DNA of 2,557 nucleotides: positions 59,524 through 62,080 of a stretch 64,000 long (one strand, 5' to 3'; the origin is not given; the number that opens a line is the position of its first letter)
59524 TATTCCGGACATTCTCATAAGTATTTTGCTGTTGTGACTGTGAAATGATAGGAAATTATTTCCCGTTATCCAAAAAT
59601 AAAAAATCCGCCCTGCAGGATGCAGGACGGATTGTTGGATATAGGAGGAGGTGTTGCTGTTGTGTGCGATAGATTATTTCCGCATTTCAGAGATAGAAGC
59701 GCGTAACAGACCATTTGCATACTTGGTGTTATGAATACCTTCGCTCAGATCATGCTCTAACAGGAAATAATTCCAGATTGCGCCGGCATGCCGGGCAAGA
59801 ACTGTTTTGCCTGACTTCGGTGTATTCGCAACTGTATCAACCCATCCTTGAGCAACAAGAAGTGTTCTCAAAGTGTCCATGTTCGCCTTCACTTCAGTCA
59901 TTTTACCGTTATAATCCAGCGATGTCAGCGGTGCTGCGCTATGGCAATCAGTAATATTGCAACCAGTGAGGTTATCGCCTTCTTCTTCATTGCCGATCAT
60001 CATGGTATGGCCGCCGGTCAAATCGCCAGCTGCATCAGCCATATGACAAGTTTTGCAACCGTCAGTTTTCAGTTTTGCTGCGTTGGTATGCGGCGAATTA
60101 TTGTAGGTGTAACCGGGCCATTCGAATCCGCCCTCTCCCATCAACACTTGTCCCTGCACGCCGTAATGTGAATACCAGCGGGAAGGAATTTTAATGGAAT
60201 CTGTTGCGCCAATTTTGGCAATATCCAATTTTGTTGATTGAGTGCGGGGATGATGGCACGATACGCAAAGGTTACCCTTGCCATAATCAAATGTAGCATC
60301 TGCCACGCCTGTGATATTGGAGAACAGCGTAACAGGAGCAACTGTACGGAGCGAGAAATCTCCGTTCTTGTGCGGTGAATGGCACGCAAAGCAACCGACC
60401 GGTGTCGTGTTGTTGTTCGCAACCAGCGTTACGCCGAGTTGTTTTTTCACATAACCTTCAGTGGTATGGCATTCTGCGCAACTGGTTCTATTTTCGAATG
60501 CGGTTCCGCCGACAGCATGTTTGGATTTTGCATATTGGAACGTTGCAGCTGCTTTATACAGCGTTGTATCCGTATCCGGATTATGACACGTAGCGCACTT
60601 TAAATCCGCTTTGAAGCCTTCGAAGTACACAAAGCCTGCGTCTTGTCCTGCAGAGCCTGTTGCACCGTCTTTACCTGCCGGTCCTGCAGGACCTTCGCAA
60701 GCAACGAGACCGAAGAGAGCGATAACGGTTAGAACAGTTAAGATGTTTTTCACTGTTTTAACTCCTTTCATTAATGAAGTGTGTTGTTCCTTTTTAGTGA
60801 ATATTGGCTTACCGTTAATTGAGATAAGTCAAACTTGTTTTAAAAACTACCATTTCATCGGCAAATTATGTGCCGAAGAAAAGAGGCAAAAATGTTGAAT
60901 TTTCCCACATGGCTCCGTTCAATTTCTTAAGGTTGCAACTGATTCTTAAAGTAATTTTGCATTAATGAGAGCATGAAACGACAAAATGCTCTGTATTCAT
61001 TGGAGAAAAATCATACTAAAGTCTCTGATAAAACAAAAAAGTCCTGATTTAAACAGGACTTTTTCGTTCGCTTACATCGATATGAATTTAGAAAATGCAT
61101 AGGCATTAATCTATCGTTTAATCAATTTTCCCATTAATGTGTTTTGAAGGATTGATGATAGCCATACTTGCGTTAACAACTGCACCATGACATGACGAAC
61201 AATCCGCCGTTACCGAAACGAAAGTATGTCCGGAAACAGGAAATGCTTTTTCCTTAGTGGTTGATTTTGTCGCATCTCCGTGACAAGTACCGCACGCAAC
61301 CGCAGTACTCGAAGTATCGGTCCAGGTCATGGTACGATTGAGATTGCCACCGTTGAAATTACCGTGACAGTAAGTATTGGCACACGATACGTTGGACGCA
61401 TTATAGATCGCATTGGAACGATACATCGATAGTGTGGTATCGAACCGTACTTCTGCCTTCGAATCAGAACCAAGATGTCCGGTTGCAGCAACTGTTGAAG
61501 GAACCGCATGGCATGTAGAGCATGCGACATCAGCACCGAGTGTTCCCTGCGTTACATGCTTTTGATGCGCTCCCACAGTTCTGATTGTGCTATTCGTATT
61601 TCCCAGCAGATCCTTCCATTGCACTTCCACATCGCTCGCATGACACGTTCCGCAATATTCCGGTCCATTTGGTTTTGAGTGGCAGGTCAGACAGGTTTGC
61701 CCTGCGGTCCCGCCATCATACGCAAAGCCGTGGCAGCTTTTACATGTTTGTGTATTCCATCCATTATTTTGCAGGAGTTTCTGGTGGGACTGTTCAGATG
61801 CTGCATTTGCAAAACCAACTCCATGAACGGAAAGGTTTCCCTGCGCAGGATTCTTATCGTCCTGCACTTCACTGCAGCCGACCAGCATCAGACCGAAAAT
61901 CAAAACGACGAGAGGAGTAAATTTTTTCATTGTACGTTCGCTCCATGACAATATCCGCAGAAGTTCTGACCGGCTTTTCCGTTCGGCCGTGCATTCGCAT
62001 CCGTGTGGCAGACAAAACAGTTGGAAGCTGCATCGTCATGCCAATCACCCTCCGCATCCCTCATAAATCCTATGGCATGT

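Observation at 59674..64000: Candidate porin-cytochrome (extracellular electron transfer) module: OM beta-barrel + 14-heme + 7-heme lipoprotein operon, plus a 6-heme lipoprotein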

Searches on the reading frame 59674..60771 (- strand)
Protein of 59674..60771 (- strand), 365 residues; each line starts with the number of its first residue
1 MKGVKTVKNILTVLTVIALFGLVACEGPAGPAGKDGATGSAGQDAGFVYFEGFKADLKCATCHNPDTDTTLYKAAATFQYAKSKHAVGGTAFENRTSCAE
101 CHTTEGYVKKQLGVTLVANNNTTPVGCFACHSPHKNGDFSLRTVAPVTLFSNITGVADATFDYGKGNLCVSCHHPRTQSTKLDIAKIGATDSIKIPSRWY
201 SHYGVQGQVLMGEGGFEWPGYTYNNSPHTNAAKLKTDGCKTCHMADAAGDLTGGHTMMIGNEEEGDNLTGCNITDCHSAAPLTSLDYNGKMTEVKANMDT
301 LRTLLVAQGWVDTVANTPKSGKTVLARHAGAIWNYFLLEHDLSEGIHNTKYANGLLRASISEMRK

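Call 3: search_protein_families(library=pfam, proteins=[window:59674-60771:-], max_evalue=0.1)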
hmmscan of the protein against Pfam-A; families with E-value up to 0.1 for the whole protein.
window:59674-60771:- (365 aa): 11 families
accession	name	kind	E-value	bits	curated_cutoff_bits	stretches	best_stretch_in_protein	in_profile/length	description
PF22113.1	Mtrc-MtrF_II-IV_dom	-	5.3e-06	26.5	30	1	55-136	80-168/176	Outer membrane cytochrome MtrC/MtrF-like, domains II/IV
PF14537.11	Cytochrom_c3_2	-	9.6e-06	26.4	25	1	54-136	4-69/79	Cytochrome c3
PF14522.11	Cytochrome_C7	-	5.7e-05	23.3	24.8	2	56-132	13-67/67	Cytochrome c7 and related cytochrome c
PF02085.21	Cytochrom_CIII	-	7.3e-05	23.5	22.9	1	56-131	30-101/101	Class III cytochrome C family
PF09699.15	Paired_CXXCH_1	-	8.2e-05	22.7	20.6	0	97-135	8-40/41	Doubled CXXCH motif (Paired_CXXCH_1)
PF13435.11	Cytochrome_C554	-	0.00097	20.5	20.8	1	58-132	1-84/84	Cytochrome c554 and c-prime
PF00034.26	Cytochrom_C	-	0.0029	19.3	21.3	0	232-253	5-26/90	Cytochrome c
PF03150.19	CCP_MauG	-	0.0029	18.7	25.6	0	56-71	21-36/149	Di-haem cytochrome c peroxidase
PF02335.20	Cytochrom_C552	-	0.0067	15.9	24.1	1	56-105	87-135/438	Cytochrome c552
PF03264.19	Cytochrom_NNT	-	0.021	15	24.1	1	95-145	36-86/174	NapC/NirT cytochrome c family, N-terminal region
PF16694.10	Cytochrome_P460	-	0.026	15.4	27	0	213-250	85-121/125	Cytochrome P460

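Call 4: search_protein_families(library=ncbifam, proteins=[window:59674-60771:-], max_evalue=0.1)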
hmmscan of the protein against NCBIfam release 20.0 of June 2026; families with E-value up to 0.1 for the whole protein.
window:59674-60771:- (365 aa): 9 families
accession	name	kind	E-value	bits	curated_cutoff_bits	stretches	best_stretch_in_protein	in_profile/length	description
NF045713.1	CxxCH_16_HmcA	equivalog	1.7e-07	30.2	400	1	56-179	132-239/541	sulfate respiration complex hexadecaheme cytochrome HmcA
TIGR03508.1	decahem_SO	subfamily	6.5e-05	22.5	192.2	1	55-143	33-113/258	DmsE family decaheme c-type cytochrome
TIGR04315.1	octaheme_Shew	subfamily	0.00011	21.3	375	1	53-134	184-253/440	tetrathionate reductase family octaheme c-type cytochrome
TIGR03146.1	cyt_nit_nrfB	equivalog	0.00057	20.2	166.6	1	95-177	11-95/145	cytochrome c nitrite reductase pentaheme subunit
NF008659.0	PRK11659.1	equivalog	0.00059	19.6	184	1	91-177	42-121/188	cytochrome c nitrite reductase pentaheme subunit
NF008339.0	PRK11125.1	equivalog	0.0028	16.4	595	1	58-106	128-175/487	ammonia-forming cytochrome c nitrite reductase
NF043010.1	Cyt554_Nsmonas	equivalog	0.0043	16.5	400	0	144-195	9-59/238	cytochrome c-550 CycA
TIGR03152.1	cyto_c552_HCOOH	exception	0.0054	15.5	692.5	1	57-105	83-130/441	ammonia-forming nitrite reductase cytochrome c552 subunit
TIGR02161.1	napC_nirT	subfamily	0.039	13.8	310.6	1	95-160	45-112/185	periplasmic nitrate (or nitrite) reductase c-type cytochrome, NapC/NirT family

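Call 38: search_solved_structures(query=window:59677-60771:-, max_evalue=1)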
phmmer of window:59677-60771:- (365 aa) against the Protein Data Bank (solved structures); distinct sequences matched with E-value up to 1: 4.
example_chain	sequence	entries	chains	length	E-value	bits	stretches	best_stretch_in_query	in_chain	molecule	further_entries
1gu6_A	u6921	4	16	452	0.0095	18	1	56-105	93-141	CYTOCHROME C552 | Cytochrome c-552 | Cytochrome c nitrite reductase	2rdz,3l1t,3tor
2rf7_A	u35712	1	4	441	0.0096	17.9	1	56-105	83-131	Cytochrome c-552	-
4wjy_A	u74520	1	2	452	0.01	17.9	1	56-105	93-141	Cytochrome c-552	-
3ubr_A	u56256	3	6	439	0.063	15.2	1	56-104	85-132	Cytochrome c-552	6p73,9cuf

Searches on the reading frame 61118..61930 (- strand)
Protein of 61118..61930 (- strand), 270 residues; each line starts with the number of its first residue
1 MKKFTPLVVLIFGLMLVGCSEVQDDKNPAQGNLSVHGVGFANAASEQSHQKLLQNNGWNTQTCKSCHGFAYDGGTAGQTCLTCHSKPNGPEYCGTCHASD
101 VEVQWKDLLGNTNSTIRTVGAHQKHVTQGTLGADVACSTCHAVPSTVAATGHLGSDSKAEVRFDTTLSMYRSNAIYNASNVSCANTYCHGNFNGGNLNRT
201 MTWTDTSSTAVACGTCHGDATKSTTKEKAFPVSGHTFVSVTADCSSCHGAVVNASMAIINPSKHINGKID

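Call 3: search_protein_families(library=pfam, proteins=[window:61118-61930:-], max_evalue=0.1)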
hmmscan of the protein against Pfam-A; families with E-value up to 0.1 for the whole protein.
window:61118-61930:- (270 aa): 5 families
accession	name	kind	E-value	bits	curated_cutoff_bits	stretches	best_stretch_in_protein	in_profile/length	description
PF14522.11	Cytochrome_C7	-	3.2e-07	30.5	24.8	1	179-248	12-66/67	Cytochrome c7 and related cytochrome c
PF09698.15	GSu_C4xC__C2xCH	-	8.3e-06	26.9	21.7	1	182-217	1-36/36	Geobacter CxxxxCH...CXXCH motif (GSu_C4xC__C2xCH)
PF14537.11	Cytochrom_c3_2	-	1.5e-05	25.8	25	1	179-249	5-65/79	Cytochrome c3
PF02085.21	Cytochrom_CIII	-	0.00014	22.6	22.9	0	58-141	28-101/101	Class III cytochrome C family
PF09699.15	Paired_CXXCH_1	-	0.00098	19.2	20.6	0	242-250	6-15/41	Doubled CXXCH motif (Paired_CXXCH_1)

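Call 4: search_protein_families(library=ncbifam, proteins=[window:61118-61930:-], max_evalue=0.1)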
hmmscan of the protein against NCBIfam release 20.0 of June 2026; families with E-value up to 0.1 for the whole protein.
window:61118-61930:- (270 aa): 4 families
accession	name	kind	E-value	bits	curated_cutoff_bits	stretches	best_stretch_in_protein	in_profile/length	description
TIGR01904.2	GSu_C4xC__C2xCH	domain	4.8e-11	42.3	27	1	173-226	14-65/73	CxxxxCH/CxxCH domain c-type cytochrome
NF045774.1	cytochro_C551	exception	0.0022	17.9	118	1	1-75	1-62/110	cytochrome c551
TIGR04257.1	nanowire_3heme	domain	0.0036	17.4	40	0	59-100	22-61/75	c(7)-type cytochrome triheme domain-containing protein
TIGR03146.1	cyt_nit_nrfB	equivalog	0.044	14.1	166.6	0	90-244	11-140/145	cytochrome c nitrite reductase pentaheme subunit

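Call 8: find_encoding_contigs(protein=window:61118-61930:-, flank=10000, max_places=6)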
Protein window:61118-61930:- (270 aa): 1 contig read that carries it; 1 place shown.
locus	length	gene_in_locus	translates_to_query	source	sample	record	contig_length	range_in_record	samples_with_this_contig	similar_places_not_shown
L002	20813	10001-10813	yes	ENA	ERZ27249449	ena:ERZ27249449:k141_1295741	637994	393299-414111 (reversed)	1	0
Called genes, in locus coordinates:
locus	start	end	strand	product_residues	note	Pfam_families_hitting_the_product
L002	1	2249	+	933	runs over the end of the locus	PF02085:Cytochrom_CIII (faint), PF03264:Cytochrom_NNT (faint), PF09699:Paired_CXXCH_1 (faint), PF14522:Cytochrome_C7 (faint), PF14537:Cytochrom_c3_2 (faint), PF22113:Mtrc-MtrF_II-IV_dom (faint), PF01292:Ni_hydr_CYTB (weak)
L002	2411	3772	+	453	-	PF03264:Cytochrom_NNT, PF14522:Cytochrome_C7 (faint)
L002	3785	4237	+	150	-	PF00355:Rieske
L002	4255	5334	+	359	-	PF00033:Cytochrome_B, PF13631:Cytochrom_B_N_2, PF00032:Cytochrom_B_C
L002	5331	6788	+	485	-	PF09699:Paired_CXXCH_1 (faint), PF13435:Cytochrome_C554 (faint), PF14522:Cytochrome_C7 (faint), PF22678:Cytochrom_c_NrfB-like (faint), PF22113:Mtrc-MtrF_II-IV_dom (faint), PF14537:Cytochrom_c3_2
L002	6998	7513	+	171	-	PF13435:Cytochrome_C554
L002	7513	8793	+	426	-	-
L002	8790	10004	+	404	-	PF02085:Cytochrom_CIII (faint), PF14522:Cytochrome_C7 (faint), PF14537:Cytochrom_c3_2 (faint), PF22113:Mtrc-MtrF_II-IV_dom (faint)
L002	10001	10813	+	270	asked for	PF14537:Cytochrom_c3_2 (faint), PF14522:Cytochrome_C7 (faint), PF09698:GSu_C4xC__C2xCH (weak)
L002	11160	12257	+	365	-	PF22113:Mtrc-MtrF_II-IV_dom (faint), PF14537:Cytochrom_c3_2 (faint)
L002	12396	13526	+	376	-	PF00686:CBM_20, PF00756:Esterase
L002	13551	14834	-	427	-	PF14870:PSII_BNR (faint), PF15902:Sortilin-Vps10 (faint), PF18962:Por_Secre_tail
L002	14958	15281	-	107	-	-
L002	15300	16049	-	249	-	PF07291:MauE (weak), PF00578:AhpC-TSA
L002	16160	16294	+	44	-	-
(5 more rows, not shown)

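Call 39: search_solved_structures(query=window:61121-61930:-, max_evalue=1)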
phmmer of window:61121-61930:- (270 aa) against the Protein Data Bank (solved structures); distinct sequences matched with E-value up to 1: 3.
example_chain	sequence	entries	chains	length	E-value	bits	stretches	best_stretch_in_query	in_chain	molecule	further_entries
7b21_AAA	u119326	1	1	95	0.019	17.7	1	56-92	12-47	Carbohydrate binding protein, putative, cbp2D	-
1kwj_A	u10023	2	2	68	0.87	12.2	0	69-98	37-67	cytochrome c7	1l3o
1ehj_A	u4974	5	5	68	0.9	12.2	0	69-98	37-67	CYTOCHROME C7 | CYTOCHROME C551.5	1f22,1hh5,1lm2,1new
